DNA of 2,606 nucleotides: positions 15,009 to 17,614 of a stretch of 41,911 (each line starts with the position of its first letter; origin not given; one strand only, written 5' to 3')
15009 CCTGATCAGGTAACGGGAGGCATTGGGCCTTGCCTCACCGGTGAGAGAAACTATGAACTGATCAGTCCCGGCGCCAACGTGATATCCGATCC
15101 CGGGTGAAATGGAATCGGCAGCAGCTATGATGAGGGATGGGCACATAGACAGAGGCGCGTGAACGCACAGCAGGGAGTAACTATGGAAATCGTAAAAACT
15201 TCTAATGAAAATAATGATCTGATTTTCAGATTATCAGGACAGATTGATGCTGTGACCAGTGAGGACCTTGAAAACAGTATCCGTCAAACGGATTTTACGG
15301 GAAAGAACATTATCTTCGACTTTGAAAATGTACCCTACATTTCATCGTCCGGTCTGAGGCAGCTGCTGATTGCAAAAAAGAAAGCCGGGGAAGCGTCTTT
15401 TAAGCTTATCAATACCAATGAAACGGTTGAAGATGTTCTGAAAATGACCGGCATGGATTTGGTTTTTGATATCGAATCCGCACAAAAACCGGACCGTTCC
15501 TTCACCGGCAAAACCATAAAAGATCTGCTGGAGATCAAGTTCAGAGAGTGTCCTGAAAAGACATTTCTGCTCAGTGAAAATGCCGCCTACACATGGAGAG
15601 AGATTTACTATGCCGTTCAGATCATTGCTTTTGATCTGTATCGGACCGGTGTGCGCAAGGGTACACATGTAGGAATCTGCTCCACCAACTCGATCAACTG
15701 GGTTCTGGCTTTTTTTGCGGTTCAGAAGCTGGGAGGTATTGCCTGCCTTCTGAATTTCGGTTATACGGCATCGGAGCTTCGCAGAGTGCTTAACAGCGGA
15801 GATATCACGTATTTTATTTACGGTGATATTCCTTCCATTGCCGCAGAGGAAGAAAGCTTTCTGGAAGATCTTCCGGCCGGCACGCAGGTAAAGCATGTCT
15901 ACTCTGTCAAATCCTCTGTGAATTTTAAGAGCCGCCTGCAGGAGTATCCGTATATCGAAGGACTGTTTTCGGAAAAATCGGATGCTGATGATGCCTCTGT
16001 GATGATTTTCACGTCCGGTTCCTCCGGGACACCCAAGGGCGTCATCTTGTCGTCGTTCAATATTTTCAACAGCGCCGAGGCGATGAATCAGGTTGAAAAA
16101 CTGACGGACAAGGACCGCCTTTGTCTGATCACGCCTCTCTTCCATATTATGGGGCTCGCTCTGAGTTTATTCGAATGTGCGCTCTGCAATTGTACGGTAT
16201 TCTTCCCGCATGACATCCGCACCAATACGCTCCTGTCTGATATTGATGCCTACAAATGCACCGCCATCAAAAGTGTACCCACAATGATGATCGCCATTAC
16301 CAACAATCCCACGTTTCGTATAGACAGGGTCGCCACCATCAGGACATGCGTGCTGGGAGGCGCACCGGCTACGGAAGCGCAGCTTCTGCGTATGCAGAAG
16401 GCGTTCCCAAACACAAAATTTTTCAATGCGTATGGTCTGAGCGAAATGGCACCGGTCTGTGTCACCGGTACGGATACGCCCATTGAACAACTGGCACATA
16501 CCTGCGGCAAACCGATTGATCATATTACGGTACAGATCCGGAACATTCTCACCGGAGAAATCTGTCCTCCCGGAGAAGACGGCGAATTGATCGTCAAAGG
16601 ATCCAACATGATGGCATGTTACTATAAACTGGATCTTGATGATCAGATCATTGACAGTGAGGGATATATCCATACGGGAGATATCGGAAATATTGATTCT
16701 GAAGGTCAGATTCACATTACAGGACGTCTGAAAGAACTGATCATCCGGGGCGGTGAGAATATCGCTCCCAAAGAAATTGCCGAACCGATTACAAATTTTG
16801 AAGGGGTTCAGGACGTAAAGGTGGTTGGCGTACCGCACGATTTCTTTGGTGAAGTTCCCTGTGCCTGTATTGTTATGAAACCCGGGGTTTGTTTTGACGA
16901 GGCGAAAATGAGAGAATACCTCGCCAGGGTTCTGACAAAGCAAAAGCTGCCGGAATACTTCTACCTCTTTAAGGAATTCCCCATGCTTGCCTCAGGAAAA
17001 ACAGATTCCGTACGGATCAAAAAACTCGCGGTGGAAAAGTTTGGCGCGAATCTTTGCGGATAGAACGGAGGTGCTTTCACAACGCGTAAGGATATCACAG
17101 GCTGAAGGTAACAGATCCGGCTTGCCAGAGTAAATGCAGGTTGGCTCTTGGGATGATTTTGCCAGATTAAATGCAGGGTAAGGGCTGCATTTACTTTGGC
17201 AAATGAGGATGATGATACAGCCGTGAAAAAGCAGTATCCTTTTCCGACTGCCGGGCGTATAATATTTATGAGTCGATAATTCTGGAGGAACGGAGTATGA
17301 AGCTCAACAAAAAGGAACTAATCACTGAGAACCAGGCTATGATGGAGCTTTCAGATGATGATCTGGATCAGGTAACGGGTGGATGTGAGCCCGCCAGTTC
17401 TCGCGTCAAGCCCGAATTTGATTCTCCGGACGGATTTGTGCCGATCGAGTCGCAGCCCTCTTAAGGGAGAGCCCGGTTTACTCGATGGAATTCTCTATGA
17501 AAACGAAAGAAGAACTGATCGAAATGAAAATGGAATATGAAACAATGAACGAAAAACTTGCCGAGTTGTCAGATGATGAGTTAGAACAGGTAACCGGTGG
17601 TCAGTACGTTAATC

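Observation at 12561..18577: Multi-paralog double-glycine-leader peptide locus with long, unrelated cores and no canonical maturation or export genes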

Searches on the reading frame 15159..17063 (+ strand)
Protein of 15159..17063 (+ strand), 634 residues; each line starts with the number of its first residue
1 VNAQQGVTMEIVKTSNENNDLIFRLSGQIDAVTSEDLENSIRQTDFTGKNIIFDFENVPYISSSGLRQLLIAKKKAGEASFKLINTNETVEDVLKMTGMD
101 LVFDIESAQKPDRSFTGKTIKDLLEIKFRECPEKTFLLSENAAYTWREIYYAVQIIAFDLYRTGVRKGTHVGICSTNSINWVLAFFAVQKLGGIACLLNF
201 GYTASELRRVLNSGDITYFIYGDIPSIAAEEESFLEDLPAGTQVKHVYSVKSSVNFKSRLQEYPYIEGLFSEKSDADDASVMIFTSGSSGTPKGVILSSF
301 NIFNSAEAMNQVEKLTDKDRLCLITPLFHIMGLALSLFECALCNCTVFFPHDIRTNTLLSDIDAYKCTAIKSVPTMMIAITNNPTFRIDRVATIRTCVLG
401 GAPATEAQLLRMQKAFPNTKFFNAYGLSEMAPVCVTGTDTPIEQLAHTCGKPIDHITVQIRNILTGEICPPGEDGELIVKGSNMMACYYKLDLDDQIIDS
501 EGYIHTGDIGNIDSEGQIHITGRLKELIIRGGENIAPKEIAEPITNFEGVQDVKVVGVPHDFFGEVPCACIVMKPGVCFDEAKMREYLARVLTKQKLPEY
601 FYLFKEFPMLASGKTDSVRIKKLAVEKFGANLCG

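Call 5: search_protein_families(library=ncbifam, max_evalue=1, proteins=[window:15159-17063:+])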
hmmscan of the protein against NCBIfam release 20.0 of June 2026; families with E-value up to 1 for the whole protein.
window:15159-17063:+ (634 aa): 112 families (the best 25 are shown)
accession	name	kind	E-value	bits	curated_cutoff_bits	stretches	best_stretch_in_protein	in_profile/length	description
NF009233.0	PRK12583.1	subfamily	1.3e-101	340.7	832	2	274-630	198-556/558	fatty acid CoA ligase family protein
NF004837.0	PRK06187.1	subfamily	5.4e-93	312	476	1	118-623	8-521/531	long-chain-fatty-acid--CoA ligase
NF005307.0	PRK06839.1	equivalog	3.7e-75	253.5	748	1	125-621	9-490/496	o-succinylbenzoate--CoA ligase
TIGR01923.1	menE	equivalog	4.5e-73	246.6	330.15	1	145-615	1-437/442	o-succinylbenzoate--CoA ligase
NF005801.1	PRK07656.1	equivalog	7.6e-71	239.2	657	1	119-615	2-494/500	FadD3 family acyl-CoA ligase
NF002966.0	PRK03640.1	equivalog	1.4e-70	238.2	556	1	122-623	6-479/483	o-succinylbenzoate--CoA ligase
NF006182.0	PRK08316.1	subfamily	1.1e-69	235.3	663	1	115-614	8-507/523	fatty acyl-CoA synthetase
NF005702.0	PRK07514.1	subfamily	1.9e-68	231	558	1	122-616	7-492/506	malonyl-CoA synthase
NF052580.1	Str24CoAsynCasG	equivalog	3e-68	230.5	750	1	119-616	42-542/548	steroid-24-oyl-CoA synthetase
NF004114.0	PRK05605.1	equivalog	6.8e-68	229.4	766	2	272-622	216-567/575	long-chain-fatty-acid--CoA ligase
NF052269.1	Staph_lig_FadD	equivalog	3.9e-66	223.4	650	1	141-627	25-496/499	long-chain-fatty-acid--CoA ligase FadD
NF006572.0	PRK09088.1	equivalog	5.3e-60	203.5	696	1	138-624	23-487/491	acyl-CoA synthetase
NF004758.0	PRK06087.1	equivalog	1.8e-59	201.6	736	1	115-626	21-537/548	medium-chain fatty-acid--CoA ligase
NF005676.0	PRK07470.1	equivalog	8.6e-59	199.5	774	1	124-622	26-527/544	acyl-CoA synthetase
NF005714.0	PRK07529.1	subfamily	3.3e-57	194.2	632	1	140-627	60-579/640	acyl-CoA synthetase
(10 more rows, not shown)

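Call 6: search_protein_families(library=pfam, max_evalue=1, proteins=[window:15159-17063:+])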
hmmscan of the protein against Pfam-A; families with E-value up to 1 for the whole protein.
window:15159-17063:+ (634 aa): 4 families
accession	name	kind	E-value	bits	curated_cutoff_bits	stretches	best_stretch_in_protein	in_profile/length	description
PF00501.34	AMP-binding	-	2.8e-75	253.9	29.9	1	128-489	5-384/384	AMP-binding enzyme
PF01740.26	STAS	-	1.1e-14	54.5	22.6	1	18-106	8-100/106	STAS domain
PF13193.12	AMP-binding_C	-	6.5e-10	40.2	24.5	1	543-614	5-76/76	AMP-binding enzyme C-terminal domain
PF13466.11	STAS_2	-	0.0006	20.4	29.2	1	24-100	2-80/80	STAS domain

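Call 30: find_related_loci(query=window:15183-17063:+, collection=metagenome_contigs, flank=6000)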
Query window:15183-17063:+ (626 aa) in metagenome_contigs; peptide patterns used: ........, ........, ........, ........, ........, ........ (x = any residue, [..] = any of these).
108 stretches matched a pattern; 4 encode a relative of the query (tblastn E <= 1e-3); 4 distinct loci.
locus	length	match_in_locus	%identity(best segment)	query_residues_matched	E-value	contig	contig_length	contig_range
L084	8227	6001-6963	33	268-534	1e-15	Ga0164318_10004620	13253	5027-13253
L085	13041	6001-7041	25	269-608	5e-13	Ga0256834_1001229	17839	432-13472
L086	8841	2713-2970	35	13-94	1e-7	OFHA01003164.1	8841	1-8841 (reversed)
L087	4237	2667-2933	33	14-97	7e-7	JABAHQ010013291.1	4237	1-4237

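Call 40: find_homologous_proteins(query=window:15183-17063:+, max_evalue=1e-30)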
Query window:15183-17063:+ (626 aa): 592 proteins with E <= 1e-30 among 8000 candidates; the best 120 are listed.
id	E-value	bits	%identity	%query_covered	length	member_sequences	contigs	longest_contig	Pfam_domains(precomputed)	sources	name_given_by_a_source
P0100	0.0e+0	1058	74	99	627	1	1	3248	PF01740.27,PF00501.35,PF13193.13,PF13466.13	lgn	-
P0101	0.0e+0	1049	74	99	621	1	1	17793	PF01740.27,PF00501.35,PF13193.13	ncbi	-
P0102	0.0e+0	1033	72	99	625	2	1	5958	PF01740.27,PF00501.35,PF13193.13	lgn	-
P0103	0.0e+0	1020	71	99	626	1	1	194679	PF01740.27,PF00501.35,PF13193.13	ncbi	-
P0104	2.1e-266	903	65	99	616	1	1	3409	PF00501.35,PF13193.13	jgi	-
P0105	2.0e-263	893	73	85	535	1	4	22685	PF00501.35,PF13193.13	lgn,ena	-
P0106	2.9e-261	886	64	99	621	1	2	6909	PF00501.35,PF13193.13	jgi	-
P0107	3.9e-253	859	60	99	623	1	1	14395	PF01740.27,PF00501.35,PF13193.13,PF13466.13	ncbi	-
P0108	3.6e-195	668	50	99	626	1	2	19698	PF01740.27,PF00501.35,PF13193.13,PF13466.13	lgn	-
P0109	9.3e-195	667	49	99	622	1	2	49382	PF01740.27,PF00501.35,PF13193.13,PF13466.13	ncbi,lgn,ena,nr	ncbi:MAG: AMP-binding protein [Eubacterium sp.]|nr:AMP-binding protein [Eubacterium sp.]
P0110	9.1e-189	647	48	97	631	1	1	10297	PF01740.27,PF00501.35,PF13193.13,PF13466.13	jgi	jgi:fatty-acyl-CoA synthase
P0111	1.0e-187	643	49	96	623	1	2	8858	PF01740.27,PF00501.35,PF13193.13,PF13466.13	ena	-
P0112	3.9e-187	641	47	96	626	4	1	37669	PF01740.27,PF00501.35,PF13193.13,PF13466.13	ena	-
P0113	9.7e-187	640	48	99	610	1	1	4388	PF01740.27,PF00501.35,PF13193.13,PF13466.13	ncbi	-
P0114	1.1e-186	640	48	97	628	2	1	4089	PF01740.27,PF00501.35,PF13193.13,PF13466.13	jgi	-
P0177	2.9e-167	576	43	99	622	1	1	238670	PF01740.27,PF00501.35,PF13193.13,PF13466.13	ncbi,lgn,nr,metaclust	ncbi:fatty-acyl-CoA synthase [Ruminococcaceae bacterium YRB3002]|nr:fatty-acyl-CoA synthase [Ruminoc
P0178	3.3e-167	576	43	99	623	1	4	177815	PF01740.27,PF00501.35,PF13193.13,PF13466.13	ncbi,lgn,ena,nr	ncbi:MAG: AMP-binding protein [Lachnospiraceae bacterium]|nr:AMP-binding protein [Lachnospiraceae ba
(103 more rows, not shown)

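Call 41: find_encoding_contigs(protein=P0103, flank=10000, max_places=2)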
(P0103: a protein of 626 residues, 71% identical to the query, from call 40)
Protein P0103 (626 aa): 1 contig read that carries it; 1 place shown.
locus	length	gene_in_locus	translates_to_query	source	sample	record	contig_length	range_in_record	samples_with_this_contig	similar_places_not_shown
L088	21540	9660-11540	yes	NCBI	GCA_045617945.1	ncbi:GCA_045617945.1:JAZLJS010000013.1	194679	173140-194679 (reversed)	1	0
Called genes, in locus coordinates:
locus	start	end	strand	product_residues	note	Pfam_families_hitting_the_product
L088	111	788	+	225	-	-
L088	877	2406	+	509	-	PF00135:COesterase, PF20434:BD-FAE (faint), PF07859:Abhydrolase_3 (faint)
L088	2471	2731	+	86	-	-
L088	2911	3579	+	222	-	PF00072:Response_reg, PF00486:Trans_reg_C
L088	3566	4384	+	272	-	PF00512:HisKA, PF02518:HATPase_c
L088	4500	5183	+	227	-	PF02463:SMC_N (weak), PF00005:ABC_tran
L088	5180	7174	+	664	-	PF02687:FtsX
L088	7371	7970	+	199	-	-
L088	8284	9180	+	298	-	PF01814:Hemerythrin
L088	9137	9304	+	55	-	-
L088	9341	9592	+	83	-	-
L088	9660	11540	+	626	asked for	PF01740:STAS (weak), PF00501:AMP-binding, PF13193:AMP-binding_C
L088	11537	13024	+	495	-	PF01966:HD, PF13350:Y_phosphatase3, PF22741:PTP-NADK (faint), PF03162:Y_phosphatase2, PF22784:PTP-SAK (faint)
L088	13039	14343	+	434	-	PF01554:MatE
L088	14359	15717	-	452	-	PF13353:Fer4_12, PF04055:Radical_SAM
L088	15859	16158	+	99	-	-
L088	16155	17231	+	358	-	PF04055:Radical_SAM, PF13353:Fer4_12 (weak), PF13186:SPASM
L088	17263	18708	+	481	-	PF04055:Radical_SAM, PF13353:Fer4_12, PF13186:SPASM (weak)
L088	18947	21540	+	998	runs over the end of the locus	PF13240:Zn_Ribbon_1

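Call 42: find_encoding_contigs(protein=P0101, flank=10000, max_places=2)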
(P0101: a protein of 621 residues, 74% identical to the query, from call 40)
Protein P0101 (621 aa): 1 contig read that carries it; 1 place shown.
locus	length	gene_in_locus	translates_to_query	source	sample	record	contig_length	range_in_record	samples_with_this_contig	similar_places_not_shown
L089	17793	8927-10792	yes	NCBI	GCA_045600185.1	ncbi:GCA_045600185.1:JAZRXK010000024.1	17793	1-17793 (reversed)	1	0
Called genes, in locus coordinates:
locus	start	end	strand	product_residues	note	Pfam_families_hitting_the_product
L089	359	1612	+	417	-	-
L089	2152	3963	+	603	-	PF01554:MatE, PF13581:HATPase_c_2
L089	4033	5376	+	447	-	PF00756:Esterase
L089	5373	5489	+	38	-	-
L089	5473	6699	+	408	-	-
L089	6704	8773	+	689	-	PF02922:CBM_48, PF00128:Alpha-amylase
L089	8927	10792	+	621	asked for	PF01740:STAS, PF00501:AMP-binding, PF13193:AMP-binding_C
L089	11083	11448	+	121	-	PF01609:DDE_Tnp_1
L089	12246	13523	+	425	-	PF01817:CM_2, PF00465:Fe-ADH (weak), PF13685:Fe-ADH_2, PF01761:DHQ_synthase, PF24621:DHQS_C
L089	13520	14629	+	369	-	PF01264:Chorismate_synt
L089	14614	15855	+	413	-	PF08501:Shikimate_dh_N, PF13671:AAA_33 (weak), PF01202:SKI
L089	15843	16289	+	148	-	PF01220:DHquinase_II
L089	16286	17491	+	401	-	PF00275:EPSP_synthase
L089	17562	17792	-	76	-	?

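Call 45: find_encoding_contigs(protein=P0177, flank=8000, max_places=1)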
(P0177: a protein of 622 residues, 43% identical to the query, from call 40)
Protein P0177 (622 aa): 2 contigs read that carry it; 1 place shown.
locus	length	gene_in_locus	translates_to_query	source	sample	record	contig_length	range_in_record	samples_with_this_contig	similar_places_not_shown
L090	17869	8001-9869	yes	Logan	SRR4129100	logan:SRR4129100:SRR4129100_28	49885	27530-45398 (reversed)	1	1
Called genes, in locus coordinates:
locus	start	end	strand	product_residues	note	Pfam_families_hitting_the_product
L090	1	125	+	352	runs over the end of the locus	PF02096:60KD_IMP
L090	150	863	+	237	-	PF14804:Jag_N, PF13083:KH_KhpA-B, PF01424:R3H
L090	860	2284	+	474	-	PF10396:TrmE_N, PF12631:MnmE_helical, PF03193:RsgA_GTPase (faint), PF00025:Arf (faint), PF01926:MMR_HSR1, PF02421:FeoB_N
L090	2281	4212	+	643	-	PF01134:GIDA, PF12831:FAD_oxidored (weak), PF21680:GIDA_C_1st, PF13932:SAM_GIDA_C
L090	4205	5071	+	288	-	PF02527:GidB, PF13847:Methyltransf_31 (weak)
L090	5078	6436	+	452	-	PF01554:MatE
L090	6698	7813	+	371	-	PF00005:ABC_tran, PF13304:AAA_21 (faint), PF17912:OB_MalK, PF08402:TOBE_2, PF03459:TOBE (weak)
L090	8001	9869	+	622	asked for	PF01740:STAS, PF13466:STAS_2, PF00501:AMP-binding, PF13193:AMP-binding_C (weak)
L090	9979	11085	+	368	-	PF17853:GGDEF_2, PF13556:HTH_30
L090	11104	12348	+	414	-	PF02463:SMC_N (faint), PF00005:ABC_tran, PF13304:AAA_21 (faint)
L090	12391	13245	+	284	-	PF18075:FtsX_ECD, PF02687:FtsX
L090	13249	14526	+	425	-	PF24568:CC_PcsB (weak), PF01551:Peptidase_M23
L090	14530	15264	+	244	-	PF05401:NodS (weak), PF13489:Methyltransf_23, PF03848:TehB, PF05175:MTS (weak), PF13649:Methyltransf_25, PF13847:Methyltransf_31, PF08241:Methyltransf_11, PF08242:Methyltransf_12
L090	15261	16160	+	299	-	PF01430:HSP33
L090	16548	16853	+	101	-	PF00338:Ribosomal_S10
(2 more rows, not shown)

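Call 46: find_encoding_contigs(protein=P0178, flank=8000, max_places=1)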
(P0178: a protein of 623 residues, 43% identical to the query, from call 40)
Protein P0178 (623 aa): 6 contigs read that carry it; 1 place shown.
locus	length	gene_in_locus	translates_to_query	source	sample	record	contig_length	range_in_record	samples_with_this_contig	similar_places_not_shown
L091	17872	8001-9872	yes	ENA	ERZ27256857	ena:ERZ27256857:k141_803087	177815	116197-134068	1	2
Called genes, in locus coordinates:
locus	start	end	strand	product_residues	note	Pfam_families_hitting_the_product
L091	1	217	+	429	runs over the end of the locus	-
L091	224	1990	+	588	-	PF00664:ABC_membrane, PF00005:ABC_tran, PF02463:SMC_N (faint)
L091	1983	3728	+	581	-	PF00664:ABC_membrane, PF00005:ABC_tran, PF02463:SMC_N (faint)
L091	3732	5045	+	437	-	-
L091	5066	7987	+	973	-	PF00501:AMP-binding, PF00550:PP-binding (weak), PF00668:Condensation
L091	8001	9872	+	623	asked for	PF01740:STAS, PF13466:STAS_2, PF00501:AMP-binding, PF13193:AMP-binding_C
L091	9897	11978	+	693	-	PF02922:CBM_48, PF00128:Alpha-amylase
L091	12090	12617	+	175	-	PF02482:Ribosomal_S30AE, PF16321:Ribosom_S30AE_C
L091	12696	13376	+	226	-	PF00069:Pkinase, PF07714:PK_Tyr_Ser-Thr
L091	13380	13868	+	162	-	-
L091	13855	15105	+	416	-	-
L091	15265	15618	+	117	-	-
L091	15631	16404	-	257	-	PF19502:DUF6036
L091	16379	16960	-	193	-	PF01381:HTH_3, PF13443:HTH_26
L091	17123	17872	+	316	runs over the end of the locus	PF20234:DUF6591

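Call 47: find_encoding_contigs(protein=P0109, flank=8000, max_places=1)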
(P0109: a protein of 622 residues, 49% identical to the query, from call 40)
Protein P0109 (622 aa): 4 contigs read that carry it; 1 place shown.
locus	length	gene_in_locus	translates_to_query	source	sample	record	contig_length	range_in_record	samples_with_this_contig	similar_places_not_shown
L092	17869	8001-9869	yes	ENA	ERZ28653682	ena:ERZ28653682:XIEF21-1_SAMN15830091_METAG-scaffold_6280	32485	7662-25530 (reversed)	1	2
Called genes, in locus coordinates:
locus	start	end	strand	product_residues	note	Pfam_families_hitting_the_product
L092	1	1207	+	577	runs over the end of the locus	PF00664:ABC_membrane, PF00005:ABC_tran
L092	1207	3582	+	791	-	PF00672:HAMP, PF07228:SpoIIE, PF13581:HATPase_c_2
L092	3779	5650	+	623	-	PF01740:STAS, PF13466:STAS_2, PF00501:AMP-binding, PF13193:AMP-binding_C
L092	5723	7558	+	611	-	PF00672:HAMP, PF07228:SpoIIE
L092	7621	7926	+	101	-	PF01740:STAS, PF13466:STAS_2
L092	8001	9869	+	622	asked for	PF01740:STAS, PF13466:STAS_2, PF00501:AMP-binding, PF13193:AMP-binding_C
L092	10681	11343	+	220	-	-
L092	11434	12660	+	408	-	-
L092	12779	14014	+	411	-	-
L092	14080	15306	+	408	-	-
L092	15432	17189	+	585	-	PF00664:ABC_membrane, PF00005:ABC_tran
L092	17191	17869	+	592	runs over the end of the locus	PF00664:ABC_membrane, PF00005:ABC_tran, PF02463:SMC_N (faint)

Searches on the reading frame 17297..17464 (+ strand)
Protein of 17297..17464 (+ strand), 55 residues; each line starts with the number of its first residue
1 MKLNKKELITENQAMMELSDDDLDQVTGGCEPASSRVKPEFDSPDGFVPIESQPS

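Call 5: search_protein_families(library=ncbifam, max_evalue=1, proteins=[window:17297-17464:+])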
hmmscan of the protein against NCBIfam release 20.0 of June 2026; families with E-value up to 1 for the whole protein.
window:17297-17464:+ (55 aa): 5 families
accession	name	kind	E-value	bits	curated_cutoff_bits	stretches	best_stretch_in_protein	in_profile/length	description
NF038167.1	cyan_ocin_like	subfamily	0.0019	18.3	32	1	13-33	6-23/72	CTB family bacteriocin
TIGR01847.1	bacteriocin_sig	domain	0.004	17.6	15.7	1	17-29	3-15/15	bacteriocin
TIGR03898.1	lanti_MRSA_kill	subfamily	0.0049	16.8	23.5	1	15-29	30-44/44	mersacidin/lichenicidin family type 2 lantibiotic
TIGR03949.1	bact_IIb_cerein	subfamily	0.039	13.7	21.5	1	17-33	3-19/45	class IIb bacteriocin, lactobin A/cerein 7B family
NF046113.1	BLP_Lacticasei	subfamily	0.2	11.7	40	1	12-32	6-26/46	bacteriocin-like peptide, LSEI_2386 family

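Call 6: search_protein_families(library=pfam, max_evalue=1, proteins=[window:17297-17464:+])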
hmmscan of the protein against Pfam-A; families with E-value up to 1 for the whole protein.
window:17297-17464:+ (55 aa): 0 families
